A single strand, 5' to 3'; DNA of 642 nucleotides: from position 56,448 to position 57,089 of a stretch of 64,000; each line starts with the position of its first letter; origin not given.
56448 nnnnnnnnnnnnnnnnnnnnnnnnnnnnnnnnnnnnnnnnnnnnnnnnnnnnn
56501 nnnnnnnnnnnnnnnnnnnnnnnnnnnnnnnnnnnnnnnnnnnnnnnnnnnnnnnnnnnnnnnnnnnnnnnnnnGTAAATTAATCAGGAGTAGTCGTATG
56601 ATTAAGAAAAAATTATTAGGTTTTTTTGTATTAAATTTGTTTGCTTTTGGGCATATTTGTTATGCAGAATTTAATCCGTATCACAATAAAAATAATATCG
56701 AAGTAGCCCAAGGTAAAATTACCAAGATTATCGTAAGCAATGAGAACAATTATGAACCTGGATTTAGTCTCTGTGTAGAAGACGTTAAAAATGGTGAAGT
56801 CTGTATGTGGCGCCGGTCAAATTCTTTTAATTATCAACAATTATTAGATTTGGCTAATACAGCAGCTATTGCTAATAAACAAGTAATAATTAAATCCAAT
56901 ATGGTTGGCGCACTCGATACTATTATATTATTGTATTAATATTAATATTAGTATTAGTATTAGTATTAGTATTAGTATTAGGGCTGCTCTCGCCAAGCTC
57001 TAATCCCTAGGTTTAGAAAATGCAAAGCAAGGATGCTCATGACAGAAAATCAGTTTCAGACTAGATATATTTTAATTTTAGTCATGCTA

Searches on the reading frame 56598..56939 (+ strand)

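Call 3: search_protein_families(library=pfam, proteins=[window:56598-56939:+], max_evalue=0.1)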
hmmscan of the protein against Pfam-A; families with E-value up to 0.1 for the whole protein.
window:56598-56939:+ (113 aa): 1 family
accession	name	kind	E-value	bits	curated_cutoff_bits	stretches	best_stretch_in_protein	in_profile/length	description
PF23737.1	HTH_71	-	0.062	13.7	27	0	22-38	10-26/50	HTH 3-helical bundle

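Call 4: search_protein_families(library=ncbifam, proteins=[window:56598-56939:+], max_evalue=0.1)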
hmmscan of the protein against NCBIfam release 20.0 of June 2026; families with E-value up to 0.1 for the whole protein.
window:56598-56939:+ (113 aa): 1 family
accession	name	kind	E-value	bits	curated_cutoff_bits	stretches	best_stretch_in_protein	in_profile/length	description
NF040904.1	PhrA_Strep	subfamily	0.0091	16.2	40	0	4-38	8-43/56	PhrA family quorum-sensing system peptide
